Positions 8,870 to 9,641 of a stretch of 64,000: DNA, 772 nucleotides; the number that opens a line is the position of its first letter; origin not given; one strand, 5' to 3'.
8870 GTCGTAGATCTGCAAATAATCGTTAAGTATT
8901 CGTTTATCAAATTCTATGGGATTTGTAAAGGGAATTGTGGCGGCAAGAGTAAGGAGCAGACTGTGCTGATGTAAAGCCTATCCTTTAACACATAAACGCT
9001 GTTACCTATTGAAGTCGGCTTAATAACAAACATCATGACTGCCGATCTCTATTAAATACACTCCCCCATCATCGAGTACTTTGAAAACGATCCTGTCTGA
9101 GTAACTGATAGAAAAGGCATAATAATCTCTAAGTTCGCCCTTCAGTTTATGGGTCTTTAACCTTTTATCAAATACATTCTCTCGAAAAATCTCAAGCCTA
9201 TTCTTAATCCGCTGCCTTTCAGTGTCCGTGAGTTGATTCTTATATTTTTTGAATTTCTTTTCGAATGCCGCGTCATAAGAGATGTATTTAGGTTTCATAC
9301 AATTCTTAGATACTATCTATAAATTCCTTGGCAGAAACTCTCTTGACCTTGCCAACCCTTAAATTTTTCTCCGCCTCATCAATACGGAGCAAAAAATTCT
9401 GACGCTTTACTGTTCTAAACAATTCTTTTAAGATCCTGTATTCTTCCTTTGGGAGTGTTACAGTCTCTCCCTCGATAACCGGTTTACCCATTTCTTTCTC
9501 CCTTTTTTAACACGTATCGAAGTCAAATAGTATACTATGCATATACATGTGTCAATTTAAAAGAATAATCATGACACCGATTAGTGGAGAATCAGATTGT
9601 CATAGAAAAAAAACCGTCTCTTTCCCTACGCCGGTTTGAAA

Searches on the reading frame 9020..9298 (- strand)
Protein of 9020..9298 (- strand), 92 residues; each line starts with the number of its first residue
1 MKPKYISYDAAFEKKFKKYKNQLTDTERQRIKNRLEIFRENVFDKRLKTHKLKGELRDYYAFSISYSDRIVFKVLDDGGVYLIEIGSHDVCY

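Call 3: search_protein_families(library=pfam, proteins=[window:9020-9298:-], max_evalue=1)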
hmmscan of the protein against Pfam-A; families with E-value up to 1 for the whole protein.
window:9020-9298:- (92 aa): 3 families
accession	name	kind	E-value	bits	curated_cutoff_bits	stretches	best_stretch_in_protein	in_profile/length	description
PF15738.11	YafQ_toxin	-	7.8e-07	29.7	30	1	6-89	3-84/88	Bacterial toxin of type II toxin-antitoxin system, YafQ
PF05016.21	ParE_toxin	-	0.0039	18.2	23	1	8-88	3-85/89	ParE toxin of type II toxin-antitoxin system, parDE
PF06769.20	YoeB_toxin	-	0.0041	17.6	27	1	28-86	20-77/80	YoeB-like toxin of bacterial type II toxin-antitoxin system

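Call 4: search_protein_families(library=padloc, proteins=[window:9020-9298:-], max_evalue=1)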
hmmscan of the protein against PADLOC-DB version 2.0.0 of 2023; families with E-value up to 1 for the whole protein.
window:9020-9298:- (92 aa): 2 families
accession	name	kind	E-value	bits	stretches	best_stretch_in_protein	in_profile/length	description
PDLC01937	CARF7--CARF_RelE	-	0.0054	13.6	1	14-91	248-322/344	-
PDLC01934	CARF7--CARF_RelE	-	0.0066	13.6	1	4-89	271-358/359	-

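Call 5: search_protein_families(library=ncbifam, proteins=[window:9020-9298:-], max_evalue=1)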
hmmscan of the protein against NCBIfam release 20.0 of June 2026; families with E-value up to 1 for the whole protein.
window:9020-9298:- (92 aa): 7 families
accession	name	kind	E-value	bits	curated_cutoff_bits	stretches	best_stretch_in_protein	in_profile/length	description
TIGR00053.1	TIGR00053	subfamily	2.3e-06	28.1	87.25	1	6-92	4-91/92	YafQ family addiction module toxin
TIGR02385.1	RelE_StbE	subfamily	2.6e-05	24.6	27.9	1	6-88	2-84/88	type II toxin-antitoxin system mRNA interferase toxin, RelE/StbE family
TIGR02116.1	toxin_Txe_YoeB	equivalog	0.0001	22.4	51.8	1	13-88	6-79/80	Txe/YoeB family addiction module toxin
NF052655.1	XchromeleprotEdmS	equivalog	0.04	13.8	100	1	18-34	24-40/54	extrachromosomal elements maintenance protein EdmS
NF051443.1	NheC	equivalog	0.057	12.7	420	1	4-59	119-174/352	non-hemolytic enterotoxin subunit C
NF050052.1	choice_anch_Y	domain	0.074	13.1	80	1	13-67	80-135/166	choice-of-anchor Y domain-containing protein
NF051442.1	NheB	equivalog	0.51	9.4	500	1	5-59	132-186/398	non-hemolytic enterotoxin subunit B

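Call 53: search_protein_families(library=phrogs, proteins=[window:9020-9298:-], max_evalue=0.1)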
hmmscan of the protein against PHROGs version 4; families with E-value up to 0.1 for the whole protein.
window:9020-9298:- (92 aa): 5 families
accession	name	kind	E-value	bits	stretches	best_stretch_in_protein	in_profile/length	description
phrog_1213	-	moron, auxiliary metabolic gene and host takeover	1.8e-10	42.3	1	7-92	2-87/88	RelE-like toxin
phrog_7251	-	moron, auxiliary metabolic gene and host takeover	3.3e-06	28.3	1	6-88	4-85/90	RelE-like toxin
phrog_3066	-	moron, auxiliary metabolic gene and host takeover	0.0058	17.8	1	29-81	28-87/94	toxin of TA system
phrog_15627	-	other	0.092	13.5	0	8-86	114-189/227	cAMP-dependent Kef-type K+ transporter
phrog_7231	-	head and packaging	0.092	12.7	1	5-51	114-162/349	virion structural protein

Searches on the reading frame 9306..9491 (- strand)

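Call 3: search_protein_families(library=pfam, proteins=[window:9306-9491:-], max_evalue=1)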
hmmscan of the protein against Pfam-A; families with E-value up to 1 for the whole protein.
window:9306-9491:- (61 aa): 1 family
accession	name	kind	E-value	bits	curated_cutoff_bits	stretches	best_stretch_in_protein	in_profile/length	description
PF23275.1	TPR_23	-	0.098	12.9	27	1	7-45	15-52/234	ESX-1 secretion-associated protein EspA-like, TPR repeats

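Call 4: search_protein_families(library=padloc, proteins=[window:9306-9491:-], max_evalue=1)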
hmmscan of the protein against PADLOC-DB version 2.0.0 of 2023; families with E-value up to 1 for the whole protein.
window:9306-9491:- (61 aa): 0 families

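Call 5: search_protein_families(library=ncbifam, proteins=[window:9306-9491:-], max_evalue=1)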
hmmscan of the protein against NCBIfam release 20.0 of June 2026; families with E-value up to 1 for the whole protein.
window:9306-9491:- (61 aa): 0 families

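Call 53: search_protein_families(library=phrogs, proteins=[window:9306-9491:-], max_evalue=0.1)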
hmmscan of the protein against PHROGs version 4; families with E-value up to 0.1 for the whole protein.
window:9306-9491:- (61 aa): 0 families
